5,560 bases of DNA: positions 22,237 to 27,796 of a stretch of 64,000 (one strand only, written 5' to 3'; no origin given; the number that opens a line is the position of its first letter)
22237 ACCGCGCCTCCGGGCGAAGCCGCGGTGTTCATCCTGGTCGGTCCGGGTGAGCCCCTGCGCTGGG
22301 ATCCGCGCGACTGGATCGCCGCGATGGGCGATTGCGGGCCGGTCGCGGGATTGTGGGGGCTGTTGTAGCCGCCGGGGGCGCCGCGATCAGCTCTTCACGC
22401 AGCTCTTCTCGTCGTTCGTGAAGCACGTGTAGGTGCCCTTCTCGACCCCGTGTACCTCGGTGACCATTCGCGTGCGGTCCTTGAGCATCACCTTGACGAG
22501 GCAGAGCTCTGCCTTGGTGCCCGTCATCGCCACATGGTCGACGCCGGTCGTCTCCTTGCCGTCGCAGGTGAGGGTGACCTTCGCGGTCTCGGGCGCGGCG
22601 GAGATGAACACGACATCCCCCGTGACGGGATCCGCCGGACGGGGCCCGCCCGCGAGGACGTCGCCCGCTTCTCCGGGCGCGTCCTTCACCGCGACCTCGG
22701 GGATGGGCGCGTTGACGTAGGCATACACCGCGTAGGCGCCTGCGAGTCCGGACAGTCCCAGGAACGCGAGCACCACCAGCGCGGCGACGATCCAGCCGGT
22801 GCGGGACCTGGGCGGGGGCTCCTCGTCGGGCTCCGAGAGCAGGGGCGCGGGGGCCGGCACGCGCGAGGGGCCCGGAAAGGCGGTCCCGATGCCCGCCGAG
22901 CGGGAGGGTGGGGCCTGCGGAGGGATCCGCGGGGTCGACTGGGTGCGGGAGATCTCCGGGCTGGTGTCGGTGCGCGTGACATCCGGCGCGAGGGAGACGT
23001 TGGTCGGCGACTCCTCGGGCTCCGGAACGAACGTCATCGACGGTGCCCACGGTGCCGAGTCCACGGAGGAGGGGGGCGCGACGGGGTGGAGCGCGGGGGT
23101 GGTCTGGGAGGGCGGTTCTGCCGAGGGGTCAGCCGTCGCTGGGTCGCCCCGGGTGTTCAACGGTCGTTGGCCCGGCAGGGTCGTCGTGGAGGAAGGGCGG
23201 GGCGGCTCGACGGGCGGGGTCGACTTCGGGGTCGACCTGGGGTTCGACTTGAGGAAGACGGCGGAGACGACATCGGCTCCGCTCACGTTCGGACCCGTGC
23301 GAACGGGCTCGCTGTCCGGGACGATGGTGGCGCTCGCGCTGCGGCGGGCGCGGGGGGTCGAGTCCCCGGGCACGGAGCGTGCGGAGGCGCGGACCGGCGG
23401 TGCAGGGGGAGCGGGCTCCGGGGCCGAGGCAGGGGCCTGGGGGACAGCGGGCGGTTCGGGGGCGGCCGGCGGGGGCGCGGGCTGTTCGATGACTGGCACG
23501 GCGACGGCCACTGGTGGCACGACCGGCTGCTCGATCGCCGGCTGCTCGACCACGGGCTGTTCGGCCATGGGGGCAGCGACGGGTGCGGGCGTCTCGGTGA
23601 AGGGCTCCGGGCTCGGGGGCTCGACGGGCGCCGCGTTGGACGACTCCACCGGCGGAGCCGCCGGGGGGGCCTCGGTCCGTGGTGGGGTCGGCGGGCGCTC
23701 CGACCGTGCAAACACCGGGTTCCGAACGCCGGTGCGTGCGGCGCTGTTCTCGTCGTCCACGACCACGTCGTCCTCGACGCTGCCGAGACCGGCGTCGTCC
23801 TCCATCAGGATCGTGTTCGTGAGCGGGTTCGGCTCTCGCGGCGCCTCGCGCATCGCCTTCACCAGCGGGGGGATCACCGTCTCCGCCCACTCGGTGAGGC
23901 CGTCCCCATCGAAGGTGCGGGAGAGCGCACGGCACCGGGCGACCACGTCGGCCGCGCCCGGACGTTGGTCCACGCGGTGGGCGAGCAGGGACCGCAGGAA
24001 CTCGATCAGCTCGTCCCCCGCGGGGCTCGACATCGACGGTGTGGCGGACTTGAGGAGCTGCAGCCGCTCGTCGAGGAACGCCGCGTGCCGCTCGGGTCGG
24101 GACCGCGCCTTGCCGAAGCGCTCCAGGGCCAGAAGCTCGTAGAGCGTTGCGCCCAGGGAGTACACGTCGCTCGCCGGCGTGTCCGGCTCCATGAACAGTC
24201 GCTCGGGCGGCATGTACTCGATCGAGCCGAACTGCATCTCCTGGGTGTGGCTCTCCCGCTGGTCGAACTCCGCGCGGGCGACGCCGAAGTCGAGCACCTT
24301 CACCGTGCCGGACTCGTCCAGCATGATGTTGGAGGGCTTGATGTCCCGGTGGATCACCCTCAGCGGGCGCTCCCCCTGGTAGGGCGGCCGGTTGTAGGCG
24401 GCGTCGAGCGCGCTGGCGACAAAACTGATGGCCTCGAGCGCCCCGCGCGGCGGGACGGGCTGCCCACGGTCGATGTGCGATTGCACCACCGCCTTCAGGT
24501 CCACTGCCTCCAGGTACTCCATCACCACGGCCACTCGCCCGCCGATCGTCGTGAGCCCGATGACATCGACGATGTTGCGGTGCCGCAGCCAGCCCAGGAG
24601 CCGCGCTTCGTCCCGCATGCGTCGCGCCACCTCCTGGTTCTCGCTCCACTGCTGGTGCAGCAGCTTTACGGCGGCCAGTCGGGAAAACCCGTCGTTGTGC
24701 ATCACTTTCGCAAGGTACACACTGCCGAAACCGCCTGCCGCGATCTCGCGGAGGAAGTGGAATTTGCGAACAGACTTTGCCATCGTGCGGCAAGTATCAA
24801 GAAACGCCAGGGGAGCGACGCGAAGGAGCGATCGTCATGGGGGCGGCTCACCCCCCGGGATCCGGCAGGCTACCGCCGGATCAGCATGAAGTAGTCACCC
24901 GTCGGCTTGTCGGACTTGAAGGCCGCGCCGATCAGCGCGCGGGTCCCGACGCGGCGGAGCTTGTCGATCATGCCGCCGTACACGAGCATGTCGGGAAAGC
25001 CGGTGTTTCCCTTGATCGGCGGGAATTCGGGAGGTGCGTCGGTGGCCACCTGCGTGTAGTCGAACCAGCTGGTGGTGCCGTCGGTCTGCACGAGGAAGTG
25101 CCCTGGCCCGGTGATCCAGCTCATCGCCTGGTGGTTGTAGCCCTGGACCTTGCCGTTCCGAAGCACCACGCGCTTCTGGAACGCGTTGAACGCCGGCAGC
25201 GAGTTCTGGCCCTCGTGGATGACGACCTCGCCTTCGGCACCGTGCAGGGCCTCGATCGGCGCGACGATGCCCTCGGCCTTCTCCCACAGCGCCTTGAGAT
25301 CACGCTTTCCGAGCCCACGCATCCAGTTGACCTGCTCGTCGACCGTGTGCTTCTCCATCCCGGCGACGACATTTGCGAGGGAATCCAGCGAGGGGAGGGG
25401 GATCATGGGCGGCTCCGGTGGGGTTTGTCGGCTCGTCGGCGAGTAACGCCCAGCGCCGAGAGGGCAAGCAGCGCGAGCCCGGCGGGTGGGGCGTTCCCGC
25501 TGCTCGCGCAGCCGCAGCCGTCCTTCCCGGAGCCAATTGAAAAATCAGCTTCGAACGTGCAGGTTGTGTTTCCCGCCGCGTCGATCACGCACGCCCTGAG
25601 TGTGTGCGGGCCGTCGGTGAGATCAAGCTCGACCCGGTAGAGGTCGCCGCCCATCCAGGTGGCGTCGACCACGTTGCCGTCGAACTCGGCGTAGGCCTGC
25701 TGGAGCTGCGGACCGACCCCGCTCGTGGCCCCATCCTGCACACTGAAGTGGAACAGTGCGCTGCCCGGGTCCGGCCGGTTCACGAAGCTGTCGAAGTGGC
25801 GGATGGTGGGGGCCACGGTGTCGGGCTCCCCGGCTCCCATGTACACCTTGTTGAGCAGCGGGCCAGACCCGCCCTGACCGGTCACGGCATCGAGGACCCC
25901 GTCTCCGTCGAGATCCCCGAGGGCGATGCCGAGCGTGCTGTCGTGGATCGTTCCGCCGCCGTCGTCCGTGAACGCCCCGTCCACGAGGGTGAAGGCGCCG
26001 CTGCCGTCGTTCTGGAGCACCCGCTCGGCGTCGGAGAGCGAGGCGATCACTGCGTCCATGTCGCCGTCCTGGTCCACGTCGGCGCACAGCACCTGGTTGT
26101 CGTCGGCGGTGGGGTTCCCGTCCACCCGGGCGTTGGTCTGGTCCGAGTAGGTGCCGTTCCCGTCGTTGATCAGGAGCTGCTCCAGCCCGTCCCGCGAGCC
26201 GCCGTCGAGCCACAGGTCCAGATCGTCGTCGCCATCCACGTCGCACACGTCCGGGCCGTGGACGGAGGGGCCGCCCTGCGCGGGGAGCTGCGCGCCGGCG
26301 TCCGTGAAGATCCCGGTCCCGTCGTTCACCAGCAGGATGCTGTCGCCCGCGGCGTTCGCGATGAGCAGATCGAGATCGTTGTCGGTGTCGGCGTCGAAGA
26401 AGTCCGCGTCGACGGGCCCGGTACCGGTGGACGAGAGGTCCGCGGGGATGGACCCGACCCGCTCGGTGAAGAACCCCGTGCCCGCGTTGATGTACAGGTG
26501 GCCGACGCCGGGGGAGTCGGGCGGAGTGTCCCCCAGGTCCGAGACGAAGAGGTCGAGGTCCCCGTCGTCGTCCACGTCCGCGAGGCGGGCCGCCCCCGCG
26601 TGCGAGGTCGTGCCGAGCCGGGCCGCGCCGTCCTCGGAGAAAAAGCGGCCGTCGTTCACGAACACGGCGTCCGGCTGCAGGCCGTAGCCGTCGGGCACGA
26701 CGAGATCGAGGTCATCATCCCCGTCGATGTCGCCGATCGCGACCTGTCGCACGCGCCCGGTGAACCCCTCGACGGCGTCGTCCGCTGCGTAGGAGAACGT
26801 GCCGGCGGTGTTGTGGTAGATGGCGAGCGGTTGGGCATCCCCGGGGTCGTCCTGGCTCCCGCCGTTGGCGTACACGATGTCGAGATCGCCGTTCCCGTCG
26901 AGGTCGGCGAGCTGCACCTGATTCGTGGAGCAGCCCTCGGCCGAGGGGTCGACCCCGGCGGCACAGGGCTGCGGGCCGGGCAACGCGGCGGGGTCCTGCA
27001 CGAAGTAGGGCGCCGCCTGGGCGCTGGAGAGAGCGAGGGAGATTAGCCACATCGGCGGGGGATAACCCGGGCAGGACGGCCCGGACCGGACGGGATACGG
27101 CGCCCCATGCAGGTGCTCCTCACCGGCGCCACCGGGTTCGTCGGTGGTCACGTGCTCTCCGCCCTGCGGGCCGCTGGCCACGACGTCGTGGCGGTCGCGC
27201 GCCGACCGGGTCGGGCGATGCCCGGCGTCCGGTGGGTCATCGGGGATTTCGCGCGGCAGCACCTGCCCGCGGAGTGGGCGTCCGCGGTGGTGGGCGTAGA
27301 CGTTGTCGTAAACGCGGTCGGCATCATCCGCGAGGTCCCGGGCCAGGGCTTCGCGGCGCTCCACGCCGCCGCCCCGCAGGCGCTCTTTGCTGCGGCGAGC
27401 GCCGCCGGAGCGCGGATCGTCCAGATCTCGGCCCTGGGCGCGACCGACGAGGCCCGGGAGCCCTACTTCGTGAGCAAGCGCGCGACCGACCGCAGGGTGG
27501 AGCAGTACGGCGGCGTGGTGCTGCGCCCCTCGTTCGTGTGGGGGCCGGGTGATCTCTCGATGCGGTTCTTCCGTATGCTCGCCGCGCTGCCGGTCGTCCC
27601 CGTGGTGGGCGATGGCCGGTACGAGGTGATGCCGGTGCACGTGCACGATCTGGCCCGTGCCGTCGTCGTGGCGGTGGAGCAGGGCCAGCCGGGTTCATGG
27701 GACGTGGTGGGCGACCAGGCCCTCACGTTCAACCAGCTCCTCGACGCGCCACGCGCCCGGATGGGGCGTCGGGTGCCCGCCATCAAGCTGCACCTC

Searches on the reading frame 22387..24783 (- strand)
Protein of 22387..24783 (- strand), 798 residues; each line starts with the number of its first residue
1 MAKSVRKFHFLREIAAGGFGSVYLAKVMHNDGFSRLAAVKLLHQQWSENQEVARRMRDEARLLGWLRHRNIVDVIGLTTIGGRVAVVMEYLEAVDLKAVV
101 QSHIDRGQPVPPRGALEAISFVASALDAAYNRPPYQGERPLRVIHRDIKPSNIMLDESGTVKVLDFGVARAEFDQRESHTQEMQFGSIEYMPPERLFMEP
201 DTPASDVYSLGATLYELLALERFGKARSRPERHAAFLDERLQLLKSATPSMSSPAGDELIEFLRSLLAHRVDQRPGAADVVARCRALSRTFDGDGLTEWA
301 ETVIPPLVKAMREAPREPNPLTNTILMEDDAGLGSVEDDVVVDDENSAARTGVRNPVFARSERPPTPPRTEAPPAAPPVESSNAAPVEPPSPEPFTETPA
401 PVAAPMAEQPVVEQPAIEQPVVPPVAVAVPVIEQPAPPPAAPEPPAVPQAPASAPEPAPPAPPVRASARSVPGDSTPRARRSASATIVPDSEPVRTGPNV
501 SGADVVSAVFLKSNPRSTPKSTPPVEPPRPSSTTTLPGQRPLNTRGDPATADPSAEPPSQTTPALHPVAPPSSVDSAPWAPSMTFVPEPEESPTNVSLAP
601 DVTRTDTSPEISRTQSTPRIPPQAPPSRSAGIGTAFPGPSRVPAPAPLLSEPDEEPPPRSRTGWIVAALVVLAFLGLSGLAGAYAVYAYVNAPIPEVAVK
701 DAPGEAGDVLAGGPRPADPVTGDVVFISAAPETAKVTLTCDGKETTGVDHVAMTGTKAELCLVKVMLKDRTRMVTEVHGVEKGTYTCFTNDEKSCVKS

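Call 81: search_protein_families(library=pfam, proteins=[window:22387-24783:-], max_evalue=0.001)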
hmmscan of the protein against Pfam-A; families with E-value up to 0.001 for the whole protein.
window:22387-24783:- (798 aa): 3 families
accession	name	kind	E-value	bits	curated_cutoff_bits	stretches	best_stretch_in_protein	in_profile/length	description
PF00069.31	Pkinase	-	1.2e-38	133.4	31.7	1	9-281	2-258/263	Protein kinase domain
PF07714.23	PK_Tyr_Ser-Thr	-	1.1e-32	113.8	23.1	1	9-281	2-255/258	Protein tyrosine and serine/threonine kinase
PF01636.29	APH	-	2.5e-08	34.4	23.2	1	125-169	157-197/239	Phosphotransferase enzyme family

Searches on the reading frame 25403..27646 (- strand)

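Call 81: search_protein_families(library=pfam, proteins=[window:25403-27646:-], max_evalue=0.001)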
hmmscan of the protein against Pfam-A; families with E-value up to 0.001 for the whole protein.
window:25403-27646:- (747 aa): 1 family
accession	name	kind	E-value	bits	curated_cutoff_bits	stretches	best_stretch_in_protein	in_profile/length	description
PF13517.12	FG-GAP_3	-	1.4e-27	96.5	26.9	5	248-317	1-61/61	FG-GAP-like repeat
